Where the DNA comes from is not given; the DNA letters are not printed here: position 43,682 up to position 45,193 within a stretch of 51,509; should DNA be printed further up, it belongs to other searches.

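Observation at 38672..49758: Phe/Tyr catabolism genes share one neighbourhood with a complete-looking de novo tetrahydrobiopterin (BH4) pathway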

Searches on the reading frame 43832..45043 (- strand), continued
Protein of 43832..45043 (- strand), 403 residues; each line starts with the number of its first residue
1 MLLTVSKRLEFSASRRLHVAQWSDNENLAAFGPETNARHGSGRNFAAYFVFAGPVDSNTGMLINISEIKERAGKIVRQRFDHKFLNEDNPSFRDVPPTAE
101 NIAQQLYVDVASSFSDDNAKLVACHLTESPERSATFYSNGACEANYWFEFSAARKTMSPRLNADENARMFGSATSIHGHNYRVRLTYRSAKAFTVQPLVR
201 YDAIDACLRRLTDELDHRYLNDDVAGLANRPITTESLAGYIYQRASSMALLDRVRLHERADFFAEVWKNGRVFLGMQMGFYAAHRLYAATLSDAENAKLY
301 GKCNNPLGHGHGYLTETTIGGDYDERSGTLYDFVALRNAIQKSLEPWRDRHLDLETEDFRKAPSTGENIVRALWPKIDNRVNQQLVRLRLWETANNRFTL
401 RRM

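Call 25: find_encoding_contigs(protein=P0212, flank=10000, max_places=2)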
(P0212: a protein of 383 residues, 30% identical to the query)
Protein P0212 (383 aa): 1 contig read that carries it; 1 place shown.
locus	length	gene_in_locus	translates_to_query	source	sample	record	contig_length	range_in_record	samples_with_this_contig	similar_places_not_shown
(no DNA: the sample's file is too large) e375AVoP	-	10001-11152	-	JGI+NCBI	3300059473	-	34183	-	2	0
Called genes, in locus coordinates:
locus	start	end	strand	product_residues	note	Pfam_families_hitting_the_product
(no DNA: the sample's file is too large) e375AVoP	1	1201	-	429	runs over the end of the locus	PF02885:Glycos_trans_3N (faint)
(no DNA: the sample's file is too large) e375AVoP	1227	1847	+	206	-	-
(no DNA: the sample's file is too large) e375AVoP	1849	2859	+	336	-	PF02885:Glycos_trans_3N, PF00591:Glycos_transf_3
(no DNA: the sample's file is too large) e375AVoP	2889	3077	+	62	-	-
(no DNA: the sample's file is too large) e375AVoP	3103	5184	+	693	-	-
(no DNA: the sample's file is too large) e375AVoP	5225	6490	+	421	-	PF13393:tRNA-synt_His, PF00587:tRNA-synt_2b, PF13393:tRNA-synt_His, PF03129:HGTP_anticodon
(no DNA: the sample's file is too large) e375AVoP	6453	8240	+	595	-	PF01336:tRNA_anti-codon, PF00152:tRNA-synt_2, PF02938:GAD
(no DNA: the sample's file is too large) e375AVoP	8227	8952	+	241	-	PF00977:His_biosynth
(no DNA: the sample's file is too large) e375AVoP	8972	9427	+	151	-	PF00578:AhpC-TSA, PF08534:Redoxin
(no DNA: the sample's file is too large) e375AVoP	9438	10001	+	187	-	PF01227:GTP_cyclohydroI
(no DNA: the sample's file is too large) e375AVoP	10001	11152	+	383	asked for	PF01242:PTPS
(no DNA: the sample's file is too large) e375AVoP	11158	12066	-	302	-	PF00126:HTH_1, PF03466:LysR_substrate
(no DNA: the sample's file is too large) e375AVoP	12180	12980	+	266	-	-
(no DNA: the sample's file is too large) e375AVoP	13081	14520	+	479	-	PF01266:DAO (weak)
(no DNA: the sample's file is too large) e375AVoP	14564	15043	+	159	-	PF00254:FKBP_C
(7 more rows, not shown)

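Call 41: find_homologous_proteins(query=P0129, max_evalue=1e-20)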
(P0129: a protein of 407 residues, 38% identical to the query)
Query P0129 (407 aa): 2370 proteins with E <= 1e-20 among 8000 candidates; the best 120 are listed.
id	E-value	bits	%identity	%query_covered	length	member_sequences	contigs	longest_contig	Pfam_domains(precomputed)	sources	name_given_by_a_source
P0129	5.7e-279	943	100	100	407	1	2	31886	PF01242.25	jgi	jgi:6-pyruvoyltetrahydropterin/6-carboxytetrahydropterin synthase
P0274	1.6e-114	401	45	100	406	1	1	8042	PF01242.25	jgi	jgi:6-pyruvoyltetrahydropterin/6-carboxytetrahydropterin synthase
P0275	1.6e-110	388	47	99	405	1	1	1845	PF01242.25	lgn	-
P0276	1.7e-110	388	46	99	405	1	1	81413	PF01242.25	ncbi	-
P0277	4.6e-109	383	48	99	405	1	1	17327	PF01242.25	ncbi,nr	ncbi:hypothetical protein GF420_10720 [candidate division GN15 bacterium]|nr:hypothetical protein [c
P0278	6.9e-109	383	47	99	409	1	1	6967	PF01242.25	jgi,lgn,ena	-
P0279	1.4e-106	375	43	99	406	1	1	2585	PF01242.25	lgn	-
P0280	5.7e-106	373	46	100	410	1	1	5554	PF01242.25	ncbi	-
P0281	7.5e-106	373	44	100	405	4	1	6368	PF01242.25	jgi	-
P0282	3.2e-105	371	46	100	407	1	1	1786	PF01242.25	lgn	-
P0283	5.7e-105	370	43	99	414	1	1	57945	PF01242.25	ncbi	-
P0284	6.3e-105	370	45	100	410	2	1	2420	PF01242.25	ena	-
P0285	7.8e-105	369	45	100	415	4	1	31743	PF01242.25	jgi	jgi:6-pyruvoyltetrahydropterin/6-carboxytetrahydropterin synthase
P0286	1.4e-104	369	42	100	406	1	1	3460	PF01242.25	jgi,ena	-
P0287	1.5e-104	368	44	100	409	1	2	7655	PF01242.25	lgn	-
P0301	1.9e-102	362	45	100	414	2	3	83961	PF01242.25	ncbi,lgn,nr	ncbi:6-carboxytetrahydropterin synthase [bacterium]|nr:6-carboxytetrahydropterin synthase [bacterium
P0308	2.8e-101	358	44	100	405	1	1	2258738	PF01242.25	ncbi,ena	-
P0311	4.3e-101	357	43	100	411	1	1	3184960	PF01242.25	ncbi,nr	ncbi:MAG: 6-carboxytetrahydropterin synthase [Candidatus Zixiibacteriota bacterium]|nr:MAG: 6-carbox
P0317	8.8e-101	356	44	100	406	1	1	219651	PF01242.25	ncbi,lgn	-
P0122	1.5e-100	355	44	99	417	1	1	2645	PF01242.25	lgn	-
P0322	1.9e-100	355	42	100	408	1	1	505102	PF01242.25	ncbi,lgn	-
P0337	3.1e-99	351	43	100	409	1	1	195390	PF01242.25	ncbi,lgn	-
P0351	1.0e-97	346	42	100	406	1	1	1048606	PF01242.25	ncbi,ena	-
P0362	4.9e-97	344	43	99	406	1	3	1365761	PF01242.25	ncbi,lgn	-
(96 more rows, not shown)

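Call 42: find_encoding_contigs(protein=P0311, flank=10000, max_places=1)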
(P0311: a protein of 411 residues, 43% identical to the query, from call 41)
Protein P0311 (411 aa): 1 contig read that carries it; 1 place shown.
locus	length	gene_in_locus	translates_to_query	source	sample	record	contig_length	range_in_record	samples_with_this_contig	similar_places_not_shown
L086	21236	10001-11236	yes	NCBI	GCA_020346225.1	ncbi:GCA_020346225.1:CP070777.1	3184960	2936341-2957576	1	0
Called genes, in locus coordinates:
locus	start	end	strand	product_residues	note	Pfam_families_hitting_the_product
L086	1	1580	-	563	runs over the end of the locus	PF12801:Fer4_5, PF13237:Fer4_10 (faint), PF13484:Fer4_16 (faint), PF00037:Fer4 (weak), PF12838:Fer4_7 (weak), PF00037:Fer4 (weak), PF12797:Fer4_2 (weak), PF12837:Fer4_6 (weak), +1 more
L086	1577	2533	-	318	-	PF04015:DUF362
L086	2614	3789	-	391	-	PF05977:MFS_3, PF00083:Sugar_tr (faint), PF06609:TRI12 (weak), PF07690:MFS_1, PF12832:MFS_1_like, PF07690:MFS_1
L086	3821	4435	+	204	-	-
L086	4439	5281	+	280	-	PF00850:Hist_deacetyl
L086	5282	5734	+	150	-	PF01951:Archease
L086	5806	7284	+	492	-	PF01139:RtcB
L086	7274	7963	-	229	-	-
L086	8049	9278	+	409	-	PF00890:FAD_binding_2 (weak), PF01134:GIDA (weak), PF01266:DAO (weak), PF01494:FAD_binding_3, PF03486:HI0933_like (weak), PF05834:Lycopene_cycl (weak), PF07992:Pyr_redox_2, PF12831:FAD_oxidored (weak), +1 more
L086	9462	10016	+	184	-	PF01227:GTP_cyclohydroI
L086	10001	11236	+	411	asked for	PF01242:PTPS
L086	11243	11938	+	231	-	PF00106:adh_short, PF08659:KR, PF13561:adh_short_C2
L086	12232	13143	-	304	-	-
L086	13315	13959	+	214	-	PF13240:Zn_Ribbon_1 (weak), PF13431:TPR_17 (faint), PF13432:TPR_16 (faint), PF23914:TPR_CcmH_CycH, PF00515:TPR_1 (faint), PF07719:TPR_2 (faint), PF13174:TPR_6 (faint), PF13181:TPR_8 (faint), +5 more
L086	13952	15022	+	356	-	PF03773:ArsP_1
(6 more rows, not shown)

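Call 43: find_encoding_contigs(protein=P0308, flank=10000, max_places=1)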
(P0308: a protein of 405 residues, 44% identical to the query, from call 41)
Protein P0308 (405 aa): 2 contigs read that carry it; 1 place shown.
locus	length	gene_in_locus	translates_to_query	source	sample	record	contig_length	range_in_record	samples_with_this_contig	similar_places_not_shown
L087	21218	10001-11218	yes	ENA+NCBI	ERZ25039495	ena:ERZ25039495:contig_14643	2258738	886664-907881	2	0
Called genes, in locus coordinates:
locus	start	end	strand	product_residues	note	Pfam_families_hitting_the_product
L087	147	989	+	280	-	PF00850:Hist_deacetyl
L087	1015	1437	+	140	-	PF01951:Archease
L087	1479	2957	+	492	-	PF01139:RtcB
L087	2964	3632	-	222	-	-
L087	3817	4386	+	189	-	-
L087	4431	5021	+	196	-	-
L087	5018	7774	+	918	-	PF00515:TPR_1 (faint), PF07719:TPR_2 (faint), PF10602:RPN7 (faint), PF12895:ANAPC3 (faint), PF13424:TPR_12 (weak), PF17874:TPR_MalT (weak), PF13424:TPR_12, PF12770:CHAT, +5 more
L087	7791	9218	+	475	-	PF22148:Fervidolysin_NPro-like (weak), PF00082:Peptidase_S8, PF00404:Dockerin_1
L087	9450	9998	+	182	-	PF01227:GTP_cyclohydroI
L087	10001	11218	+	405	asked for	PF01242:PTPS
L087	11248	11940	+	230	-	PF00106:adh_short, PF08659:KR, PF13561:adh_short_C2, PF23441:SDR (faint)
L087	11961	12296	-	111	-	PF01329:Pterin_4a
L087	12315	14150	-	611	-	PF00351:Biopterin_H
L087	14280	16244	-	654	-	PF16177:ACAS_N, PF00501:AMP-binding, PF13193:AMP-binding_C (weak)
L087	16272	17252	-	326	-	PF01613:Flavin_Reduct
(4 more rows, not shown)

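Call 44: find_encoding_contigs(protein=P0351, flank=10000, max_places=1)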
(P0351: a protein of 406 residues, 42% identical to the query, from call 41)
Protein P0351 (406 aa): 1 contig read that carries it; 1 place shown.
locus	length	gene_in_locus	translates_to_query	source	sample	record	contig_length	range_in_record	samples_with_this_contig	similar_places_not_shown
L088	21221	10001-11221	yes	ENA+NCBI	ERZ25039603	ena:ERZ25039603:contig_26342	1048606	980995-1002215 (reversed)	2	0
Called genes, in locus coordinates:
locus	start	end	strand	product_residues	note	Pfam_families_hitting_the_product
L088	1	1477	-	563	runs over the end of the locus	PF12801:Fer4_5, PF13484:Fer4_16 (faint), PF12837:Fer4_6 (faint), PF13183:Fer4_8 (faint), PF13187:Fer4_9 (weak), PF00037:Fer4 (weak), PF12838:Fer4_7 (weak), PF00037:Fer4 (weak), +2 more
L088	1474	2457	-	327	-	PF04015:DUF362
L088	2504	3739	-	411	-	PF00083:Sugar_tr, PF13347:MFS_2 (weak), PF05977:MFS_3, PF07690:MFS_1, PF12832:MFS_1_like, PF07690:MFS_1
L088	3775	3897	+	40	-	-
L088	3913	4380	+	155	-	PF00300:His_Phos_1 (faint)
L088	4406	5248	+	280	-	PF00850:Hist_deacetyl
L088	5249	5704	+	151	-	PF01951:Archease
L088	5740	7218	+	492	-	PF01139:RtcB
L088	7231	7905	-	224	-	-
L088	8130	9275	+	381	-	PF01266:DAO (faint), PF01494:FAD_binding_3, PF05834:Lycopene_cycl (faint), PF07992:Pyr_redox_2 (weak), PF13450:NAD_binding_8 (faint)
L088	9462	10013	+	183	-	PF01227:GTP_cyclohydroI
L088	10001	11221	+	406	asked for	PF01242:PTPS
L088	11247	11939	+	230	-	PF00106:adh_short, PF08659:KR, PF13561:adh_short_C2, PF23441:SDR (weak)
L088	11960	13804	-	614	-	PF00351:Biopterin_H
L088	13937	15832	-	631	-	PF16177:ACAS_N, PF00501:AMP-binding, PF13193:AMP-binding_C (faint)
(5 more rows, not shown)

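Call 60: predict_structure(alignment_id=A1)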
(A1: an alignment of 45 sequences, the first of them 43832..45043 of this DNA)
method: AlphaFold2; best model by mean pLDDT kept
length: 403 residues; sequences in the alignment: 45
mean_pLDDT: 96.6   pTM: 0.93
mean pLDDT of the five models: 96.6, 96.4, 95.8, 95.8, 95.5
residues with pLDDT >= 90: 389; 70-90: 14; 50-70: 0; < 50: 0
segments of 3 or more residues with pLDDT < 50: none
pLDDT, mean of each block of 10 residues (from residue 1): 98 97 96 94 98 96 95 98 98 96 98 96 98 97 98 98 96 96 96 89 97 98 96 98 93 97 97 98 96 96 95 98 97 96 98 95 96 98 98 96 92
secondary structure, 60 per line:
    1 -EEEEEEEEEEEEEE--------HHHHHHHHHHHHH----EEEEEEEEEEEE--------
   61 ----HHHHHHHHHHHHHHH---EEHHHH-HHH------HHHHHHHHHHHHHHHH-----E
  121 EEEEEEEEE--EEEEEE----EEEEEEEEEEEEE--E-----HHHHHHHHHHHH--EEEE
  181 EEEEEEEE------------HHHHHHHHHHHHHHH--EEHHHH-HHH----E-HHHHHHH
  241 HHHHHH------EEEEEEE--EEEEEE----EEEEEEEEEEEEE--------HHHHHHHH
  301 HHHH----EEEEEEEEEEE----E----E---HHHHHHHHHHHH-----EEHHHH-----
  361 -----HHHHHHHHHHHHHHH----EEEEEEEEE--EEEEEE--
elements in order: E2-15 H24-36 E41-52 H65-79 H85-88 H99-114 E120-129 E132-137 E142-154 H163-174 E177-188 H201-215 H220-223 H234-246 E253-259 E262-267 E272-284 H293-304 E309-319 H333-344 H352-355 H366-380 E385-393 E396-401
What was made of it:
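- The AlphaFold model has mean pLDDT 96.6 and pTM 0.93, which means three tightly packed modules (call 60).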

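Call 63: fold_search(model_id=the predicted structure, library=pdb)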
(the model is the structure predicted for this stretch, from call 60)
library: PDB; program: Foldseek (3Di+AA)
matches with E <= 10: 450; with E <= 0.001: 43
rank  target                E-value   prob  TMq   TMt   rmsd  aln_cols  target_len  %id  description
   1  2g64                  3.4e-13  1.00  0.32  0.90   1.4       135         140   35  Structure of Caenorhabditis elegans 6-pyruvoyl tetrahydropterin synthase (released 2006-03-14)
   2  3i2b_C                7.1e-13  1.00  0.32  0.93   1.2       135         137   32  The crystal structure of human 6 Pyruvoyl Tetrahydrobiopterin Synthase (released 2009-07-28)
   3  3i2b_G                9.1e-13  1.00  0.32  0.93   1.3       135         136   32  The crystal structure of human 6 Pyruvoyl Tetrahydrobiopterin Synthase (released 2009-07-28)
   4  3i2b_A                1.4e-12  1.00  0.32  0.92   1.2       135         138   32  The crystal structure of human 6 Pyruvoyl Tetrahydrobiopterin Synthase (released 2009-07-28)
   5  1gtq_A                6.6e-12  1.00  0.32  0.92   1.3       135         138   32  6-PYRUVOYL TETRAHYDROPTERIN SYNTHASE (released 1996-04-03)
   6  4ntk_F                2.5e-08  1.00  0.28  0.90   1.8       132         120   22  QueD from E. coli (released 2014-07-16)
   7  4ntk_D                2.9e-08  1.00  0.26  0.82   2.6       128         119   25  QueD from E. coli (released 2014-07-16)
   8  4ntk_C                3.7e-08  1.00  0.26  0.83   2.8       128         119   25  QueD from E. coli (released 2014-07-16)
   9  2oba_A                5.0e-08  1.00  0.26  0.81   3.1       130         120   26  Pseudomonas aeruginosa 6-pyruvoyl tetrahydrobiopterin synthase (released 2007-01-30)
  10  4ntk_A                5.7e-08  1.00  0.26  0.81   3.1       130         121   25  QueD from E. coli (released 2014-07-16)
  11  4ntk_E                6.0e-08  1.00  0.26  0.81   3.1       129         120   26  QueD from E. coli (released 2014-07-16)
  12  3qna_A                6.8e-08  1.00  0.26  0.82   2.6       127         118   25  Crystal structure of a 6-pyruvoyltetrahydropterin synthase homologue from Esherichia coli complexed sepiapterin (released 2011-12-07)
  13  4ntm_F                7.2e-08  1.00  0.28  0.89   2.0       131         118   23  QueD soaked with sepiapterin (selenomethionine substituted protein) (released 2014-07-16)
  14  4ntm_E                7.7e-08  1.00  0.25  0.80   3.1       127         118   25  QueD soaked with sepiapterin (selenomethionine substituted protein) (released 2014-07-16)
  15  4ntn_B                8.7e-08  1.00  0.28  0.89   2.0       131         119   23  E.coli QueD, SeMet protein, 2A resolution (released 2014-07-16)
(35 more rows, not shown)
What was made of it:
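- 43832..44233 (-): PTPS module 3 (aa 271-403, plus the stop codon). This is the catalytic PTPS-II-type module, with His284, Cys303-x5-His309-Gly-His311, Glu367 and Glu392. Foldseek gives TM 0.90-0.93 and rmsd 1.2-1.4 A to the same enzymes (call 63).
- Closest known: Bimodular T-fold enzymes. Same: Weak Foldseek hits to FolE2 and urate oxidase span several modules (call 63).
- Each module matches animal PTPS best (call 63).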

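Call 65: find_encoding_contigs(protein=P0322, flank=10000, max_places=1)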
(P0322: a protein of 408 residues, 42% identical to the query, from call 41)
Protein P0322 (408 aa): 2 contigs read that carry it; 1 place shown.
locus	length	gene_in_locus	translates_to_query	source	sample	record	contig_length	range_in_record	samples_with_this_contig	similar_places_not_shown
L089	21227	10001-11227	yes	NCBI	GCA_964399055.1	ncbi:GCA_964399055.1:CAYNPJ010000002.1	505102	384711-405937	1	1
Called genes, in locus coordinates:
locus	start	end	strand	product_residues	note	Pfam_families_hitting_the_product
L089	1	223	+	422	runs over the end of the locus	PF01590:GAF, PF13185:GAF_2, PF07228:SpoIIE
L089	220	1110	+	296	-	PF00892:EamA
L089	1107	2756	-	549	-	PF06739:SBBP (weak), PF17164:DUF5122 (faint)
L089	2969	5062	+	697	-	PF21226:MalQ_N, PF02446:Glyco_hydro_77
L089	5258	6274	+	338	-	PF01087:GalP_UDP_transf, PF16285:DUF4931_N, PF16268:DUF4921, PF02744:GalP_UDP_tr_C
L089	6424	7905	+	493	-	PF08323:Glyco_transf_5, PF13439:Glyco_transf_4 (weak), PF13579:Glyco_trans_4_4 (weak), PF20706:GT4-conflict (faint), PF00534:Glycos_transf_1, PF13692:Glyco_trans_1_4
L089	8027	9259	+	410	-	PF00483:NTP_transferase, PF25084:LbH_EIF2B, PF24894:Hexapep_GlmU, PF25087:GMPPB_C (weak), PF25247:LbH_GLGC (faint), PF00132:Hexapep (weak)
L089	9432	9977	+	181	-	PF01227:GTP_cyclohydroI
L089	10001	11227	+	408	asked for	PF01242:PTPS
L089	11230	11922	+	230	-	PF00106:adh_short, PF08659:KR, PF13561:adh_short_C2, PF23441:SDR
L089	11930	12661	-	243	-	-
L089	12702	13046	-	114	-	PF01329:Pterin_4a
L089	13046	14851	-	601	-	PF00351:Biopterin_H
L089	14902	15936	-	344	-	PF01557:FAA_hydrolase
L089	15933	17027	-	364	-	PF00155:Aminotran_1_2, PF01053:Cys_Met_Meta_PP (weak)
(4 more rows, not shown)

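Call 66: find_encoding_contigs(protein=P0337, flank=10000, max_places=1)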
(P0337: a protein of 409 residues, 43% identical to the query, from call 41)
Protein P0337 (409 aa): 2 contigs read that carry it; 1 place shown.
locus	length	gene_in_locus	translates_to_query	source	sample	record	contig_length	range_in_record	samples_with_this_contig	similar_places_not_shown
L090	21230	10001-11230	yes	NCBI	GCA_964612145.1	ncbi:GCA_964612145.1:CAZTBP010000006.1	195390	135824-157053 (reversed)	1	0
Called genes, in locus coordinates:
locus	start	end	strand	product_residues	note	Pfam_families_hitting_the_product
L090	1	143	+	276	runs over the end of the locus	PF01209:Ubie_methyltran, PF13489:Methyltransf_23, PF13649:Methyltransf_25, PF13847:Methyltransf_31, PF08241:Methyltransf_11, PF08242:Methyltransf_12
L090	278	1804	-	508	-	PF00939:Na_sulph_symp, PF03600:CitMHS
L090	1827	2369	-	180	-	PF00571:CBS (weak)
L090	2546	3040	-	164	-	PF10604:Polyketide_cyc2 (weak), PF03364:Polyketide_cyc (weak)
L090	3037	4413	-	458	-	PF00875:DNA_photolyase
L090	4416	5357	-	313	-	PF00376:MerR (weak), PF13411:MerR_1, PF02607:B12-binding_2 (weak), PF02310:B12-binding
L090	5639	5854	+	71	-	PF04070:DUF378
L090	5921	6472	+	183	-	PF02469:Fasciclin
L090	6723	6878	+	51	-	-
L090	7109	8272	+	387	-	PF00999:Na_H_Exchanger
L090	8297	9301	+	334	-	PF02574:S-methyl_trans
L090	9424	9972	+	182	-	PF01227:GTP_cyclohydroI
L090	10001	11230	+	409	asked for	PF01242:PTPS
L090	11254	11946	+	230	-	PF00106:adh_short, PF08659:KR, PF13561:adh_short_C2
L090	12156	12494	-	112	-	PF01329:Pterin_4a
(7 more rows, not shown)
